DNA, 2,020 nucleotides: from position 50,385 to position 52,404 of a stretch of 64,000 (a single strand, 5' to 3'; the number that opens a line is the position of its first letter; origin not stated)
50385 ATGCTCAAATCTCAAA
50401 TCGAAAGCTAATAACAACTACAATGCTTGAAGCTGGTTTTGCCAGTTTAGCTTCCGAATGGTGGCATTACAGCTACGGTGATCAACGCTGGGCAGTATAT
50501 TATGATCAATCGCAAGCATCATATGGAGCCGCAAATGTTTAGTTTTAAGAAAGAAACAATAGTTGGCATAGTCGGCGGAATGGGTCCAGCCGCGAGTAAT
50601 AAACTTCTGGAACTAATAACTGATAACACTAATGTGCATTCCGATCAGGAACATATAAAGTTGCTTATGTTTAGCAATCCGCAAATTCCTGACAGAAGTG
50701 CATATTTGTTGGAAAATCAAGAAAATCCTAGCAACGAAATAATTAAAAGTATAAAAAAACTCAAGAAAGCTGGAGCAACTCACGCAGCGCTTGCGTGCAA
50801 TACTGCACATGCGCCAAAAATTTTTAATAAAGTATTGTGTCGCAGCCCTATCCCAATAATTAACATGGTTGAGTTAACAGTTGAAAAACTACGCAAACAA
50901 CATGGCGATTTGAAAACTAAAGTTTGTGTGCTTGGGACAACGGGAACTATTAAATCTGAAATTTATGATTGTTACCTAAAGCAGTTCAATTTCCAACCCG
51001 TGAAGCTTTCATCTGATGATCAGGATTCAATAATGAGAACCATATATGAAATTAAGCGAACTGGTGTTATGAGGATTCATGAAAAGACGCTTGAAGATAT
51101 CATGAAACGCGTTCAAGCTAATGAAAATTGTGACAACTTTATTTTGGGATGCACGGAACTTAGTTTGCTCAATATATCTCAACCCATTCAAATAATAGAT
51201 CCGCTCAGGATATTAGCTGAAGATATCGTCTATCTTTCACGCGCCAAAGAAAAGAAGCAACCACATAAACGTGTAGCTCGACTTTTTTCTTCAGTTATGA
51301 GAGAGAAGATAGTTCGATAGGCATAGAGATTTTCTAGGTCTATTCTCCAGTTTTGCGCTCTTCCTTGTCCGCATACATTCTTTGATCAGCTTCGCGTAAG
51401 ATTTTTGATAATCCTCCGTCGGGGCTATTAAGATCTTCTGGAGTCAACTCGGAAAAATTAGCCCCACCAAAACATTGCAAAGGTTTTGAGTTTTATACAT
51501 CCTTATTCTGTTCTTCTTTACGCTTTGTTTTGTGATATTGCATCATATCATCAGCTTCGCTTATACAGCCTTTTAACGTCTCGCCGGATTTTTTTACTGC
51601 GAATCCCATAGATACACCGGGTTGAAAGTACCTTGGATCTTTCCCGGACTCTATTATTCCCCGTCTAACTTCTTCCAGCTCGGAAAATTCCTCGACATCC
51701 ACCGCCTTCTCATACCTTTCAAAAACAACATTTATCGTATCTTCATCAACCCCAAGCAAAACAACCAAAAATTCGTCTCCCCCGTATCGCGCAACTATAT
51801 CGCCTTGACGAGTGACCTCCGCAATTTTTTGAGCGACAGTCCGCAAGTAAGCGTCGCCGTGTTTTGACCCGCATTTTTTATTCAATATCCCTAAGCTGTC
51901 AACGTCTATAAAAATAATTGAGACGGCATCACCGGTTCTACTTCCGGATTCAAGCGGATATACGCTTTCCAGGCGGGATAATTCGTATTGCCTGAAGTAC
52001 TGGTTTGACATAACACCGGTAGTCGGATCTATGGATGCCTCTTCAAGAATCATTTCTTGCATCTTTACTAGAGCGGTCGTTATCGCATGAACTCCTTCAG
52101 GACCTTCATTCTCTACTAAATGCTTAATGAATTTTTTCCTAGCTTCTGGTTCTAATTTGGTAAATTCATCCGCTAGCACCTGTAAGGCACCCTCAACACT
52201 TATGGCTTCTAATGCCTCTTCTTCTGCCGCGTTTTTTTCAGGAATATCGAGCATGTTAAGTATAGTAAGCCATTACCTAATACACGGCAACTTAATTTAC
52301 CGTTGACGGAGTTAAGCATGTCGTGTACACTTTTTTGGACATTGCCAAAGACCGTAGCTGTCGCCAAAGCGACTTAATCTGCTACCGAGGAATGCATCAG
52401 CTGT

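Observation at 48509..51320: Tight operon: uncharacterised 413-aa protein + VanX-like D-Ala-D-Ala dipeptidase + Asp/Glu racemase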

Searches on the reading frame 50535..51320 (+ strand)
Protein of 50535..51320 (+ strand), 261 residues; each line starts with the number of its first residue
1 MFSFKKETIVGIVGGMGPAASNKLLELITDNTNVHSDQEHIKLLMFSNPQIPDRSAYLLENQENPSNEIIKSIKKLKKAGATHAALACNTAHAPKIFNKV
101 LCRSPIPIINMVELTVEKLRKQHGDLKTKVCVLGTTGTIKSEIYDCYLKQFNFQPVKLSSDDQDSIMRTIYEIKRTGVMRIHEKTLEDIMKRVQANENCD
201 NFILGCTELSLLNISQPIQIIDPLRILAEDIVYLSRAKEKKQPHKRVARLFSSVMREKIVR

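Call 3: search_protein_families(library=pfam, proteins=[window:50535-51320:+], max_evalue=0.1)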
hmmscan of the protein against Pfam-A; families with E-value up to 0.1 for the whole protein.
window:50535-51320:+ (261 aa): 1 family
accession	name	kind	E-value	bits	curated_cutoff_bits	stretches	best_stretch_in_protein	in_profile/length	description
PF01177.27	Asp_Glu_race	-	2.1e-33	116.3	31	1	13-229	1-209/211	Asp/Glu/Hydantoin racemase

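Call 4: search_protein_families(library=ncbifam, proteins=[window:50535-51320:+], max_evalue=0.1)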
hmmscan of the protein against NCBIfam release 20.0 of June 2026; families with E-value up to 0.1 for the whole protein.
window:50535-51320:+ (261 aa): 6 families
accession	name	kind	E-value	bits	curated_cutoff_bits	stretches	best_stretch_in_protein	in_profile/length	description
NF052483.1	racemase_CuyB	equivalog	3.3e-56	190.8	190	1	10-233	1-223/225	cysteate racemase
TIGR00035.1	asp_race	subfamily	1e-49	169.3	93.1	1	7-239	2-231/236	amino acid racemase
TIGR00067.1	glut_race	equivalog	1.3e-10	41.1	146.65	1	70-214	50-188/251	glutamate racemase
NF002035.0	PRK00865.1-3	equivalog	2.3e-10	40.5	328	1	83-213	68-191/267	glutamate racemase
NF007569.0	PRK10200.1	equivalog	3e-10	40.2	417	1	67-232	61-225/230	aspartate/glutamate racemase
TIGR03743.1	SXT_TraD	subfamily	0.036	12.5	366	1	61-150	108-198/636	conjugative transfer system coupling protein TraD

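Call 41: search_solved_structures(query=window:50535-51320:+, max_evalue=0.00001, show_alignments=2)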
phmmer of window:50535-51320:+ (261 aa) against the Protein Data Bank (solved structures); distinct sequences matched with E-value up to 0.00001: 19.
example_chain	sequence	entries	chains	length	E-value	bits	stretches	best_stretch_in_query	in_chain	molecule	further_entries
1jfl_A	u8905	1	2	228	3.6e-38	134.6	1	9-234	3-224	ASPARTATE RACEMASE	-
2dx7_A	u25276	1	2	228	6.5e-37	130.5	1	9-234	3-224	aspartate racemase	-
5b19_A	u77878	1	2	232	5.4e-32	114.4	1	9-238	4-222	Aspartate racemase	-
3s7z_A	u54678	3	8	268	1.4e-17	67.3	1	9-217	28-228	Putative aspartate racemase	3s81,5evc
5wxx_A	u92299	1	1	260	7.6e-13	51.7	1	6-227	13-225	McyF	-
5xnk_A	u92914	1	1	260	5.9e-12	48.8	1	6-227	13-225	McyF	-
2zsk_A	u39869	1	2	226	6e-12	48.8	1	62-215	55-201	226aa long hypothetical aspartate racemase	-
5wxy_A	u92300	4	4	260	1.4e-10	44.3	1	6-227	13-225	McyF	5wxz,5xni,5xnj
3ojc_A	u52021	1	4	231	2.3e-08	37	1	9-218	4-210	Putative aspartate/glutamate racemase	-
1iu9_A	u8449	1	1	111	4.8e-08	36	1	112-216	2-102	aspartate racemase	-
5ell_A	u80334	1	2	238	3.3e-07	33.3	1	65-238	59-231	Asp/Glu_racemase family protein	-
5hqt_A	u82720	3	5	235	4.9e-07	32.7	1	65-234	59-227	aspartate/glutamate racemase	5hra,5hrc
9lyd_Q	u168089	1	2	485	7e-07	32.2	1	111-215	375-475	G-protein coupled receptor 3,Aspartate racemase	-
7uj5_A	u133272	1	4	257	2.6e-06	30.3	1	85-156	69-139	Glutamate racemase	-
8eb3_A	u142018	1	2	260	2.7e-06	30.3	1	85-156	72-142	Glutamate racemase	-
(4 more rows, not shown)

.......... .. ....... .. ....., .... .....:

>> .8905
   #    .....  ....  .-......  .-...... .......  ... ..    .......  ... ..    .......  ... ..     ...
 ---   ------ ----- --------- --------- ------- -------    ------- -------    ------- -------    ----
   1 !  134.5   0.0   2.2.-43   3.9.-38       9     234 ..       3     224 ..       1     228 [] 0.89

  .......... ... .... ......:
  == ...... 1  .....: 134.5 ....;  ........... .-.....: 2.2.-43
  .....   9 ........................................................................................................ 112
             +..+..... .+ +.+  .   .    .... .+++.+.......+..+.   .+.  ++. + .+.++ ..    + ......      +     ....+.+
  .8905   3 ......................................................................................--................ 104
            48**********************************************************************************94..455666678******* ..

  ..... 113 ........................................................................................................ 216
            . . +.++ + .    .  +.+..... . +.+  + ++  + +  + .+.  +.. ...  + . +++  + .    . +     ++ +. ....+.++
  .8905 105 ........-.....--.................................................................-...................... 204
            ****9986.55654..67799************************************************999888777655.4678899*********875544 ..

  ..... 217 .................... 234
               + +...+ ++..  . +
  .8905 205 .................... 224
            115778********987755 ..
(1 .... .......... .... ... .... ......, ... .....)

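Call 93: search_protein_families(library=padloc, proteins=[window:50535-51320:+], max_evalue=0.01)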
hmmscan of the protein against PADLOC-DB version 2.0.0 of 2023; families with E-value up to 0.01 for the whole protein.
window:50535-51320:+ (261 aa): 0 families

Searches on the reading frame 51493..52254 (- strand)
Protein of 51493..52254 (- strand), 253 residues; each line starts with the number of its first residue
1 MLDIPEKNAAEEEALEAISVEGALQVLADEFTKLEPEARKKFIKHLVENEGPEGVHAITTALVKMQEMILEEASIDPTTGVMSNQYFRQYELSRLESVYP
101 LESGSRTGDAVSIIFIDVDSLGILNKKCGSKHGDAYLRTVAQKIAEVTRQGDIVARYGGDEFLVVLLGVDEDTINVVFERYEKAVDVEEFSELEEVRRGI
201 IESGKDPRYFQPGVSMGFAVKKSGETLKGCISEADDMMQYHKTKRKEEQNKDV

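Call 3: search_protein_families(library=pfam, proteins=[window:51493-52254:-], max_evalue=0.1)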
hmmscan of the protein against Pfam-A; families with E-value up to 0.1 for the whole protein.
window:51493-52254:- (253 aa): 3 families
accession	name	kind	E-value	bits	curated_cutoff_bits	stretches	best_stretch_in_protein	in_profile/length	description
PF00990.26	GGDEF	-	1.1e-22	81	23.8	1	73-246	1-159/161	Diguanylate cyclase, GGDEF domain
PF05165.17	GCH_III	-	0.004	16.9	21.3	1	104-188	121-207/246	GTP cyclohydrolase III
PF01722.23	BolA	-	0.033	14.9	25.7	1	24-61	33-70/76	BolA-like protein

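Call 4: search_protein_families(library=ncbifam, proteins=[window:51493-52254:-], max_evalue=0.1)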
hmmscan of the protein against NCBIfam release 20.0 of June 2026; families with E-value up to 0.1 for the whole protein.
window:51493-52254:- (253 aa): 20 families
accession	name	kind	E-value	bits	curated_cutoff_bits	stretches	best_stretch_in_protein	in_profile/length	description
TIGR00254.1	GGDEF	domain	2.3e-22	79.4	37.4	1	72-248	4-163/168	diguanylate cyclase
NF007135.0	PRK09581.1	equivalog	1.2e-19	70.5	474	1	68-247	287-450/457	PleD family two-component system response regulator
NF007423.1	PRK09966.1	equivalog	1.8e-18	66.6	325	1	57-240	223-388/390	diguanylate cyclase DgcN/YfiN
NF038266.1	diguan_SiaD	equivalog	3e-18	66.1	290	1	64-242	85-245/252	biofilm regulation diguanylate cyclase SiaD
NF040885.1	diguan_DgcJ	equivalog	1.6e-15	56.9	500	1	61-246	325-490/493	diguanylate cyclase DgcJ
NF041606.1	dguan_cyc_DgcA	equivalog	2.2e-15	56.5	370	1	68-187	173-286/340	diguanylate cyclase DgcA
NF007380.0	PRK09894.1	equivalog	2.9e-14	53.1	256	1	54-238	109-273/296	diguanylate cyclase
NF051473.1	DigCycDgcsShew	equivalog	2.8e-13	49.9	400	1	71-188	133-243/291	diguanylate cyclase DgcS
NF047654.1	DiguCycDgcRLepto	equivalog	1.8e-12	46.8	500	1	64-172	124-226/295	diguanylate cyclase DgcR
NF007298.0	PRK09776.1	equivalog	4.5e-12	44.7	1135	1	63-187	674-792/1111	diguanylate cyclase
NF050064.1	BlResRespRegCbrR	equivalog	7.5e-11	41.6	600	1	62-246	241-408/415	bile resistance response regulator CbrR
NF011955.1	PRK15426.1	equivalog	2.1e-10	39.4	408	1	108-189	427-508/564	cellulose biosynthesis regulator diguanylate cyclase DgcQ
NF007474.0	PRK10060.1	equivalog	3.5e-10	38.7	782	1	105-242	261-385/663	cyclic di-GMP phosphodiesterase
NF053781.1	cdiGMPphdstlr2612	equivalog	2.4e-09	35.4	1600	1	60-171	827-933/1268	Tlr1612 family c-di-GMP phosphodiesterase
NF045675.1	PhdiestaseDibA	equivalog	2e-08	33.1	980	1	101-166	225-290/623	phosphodiesterase DibA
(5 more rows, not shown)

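Call 93: search_protein_families(library=padloc, proteins=[window:51493-52254:-], max_evalue=0.01)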
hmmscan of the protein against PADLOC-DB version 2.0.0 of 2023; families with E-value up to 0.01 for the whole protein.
window:51493-52254:- (253 aa): 0 families
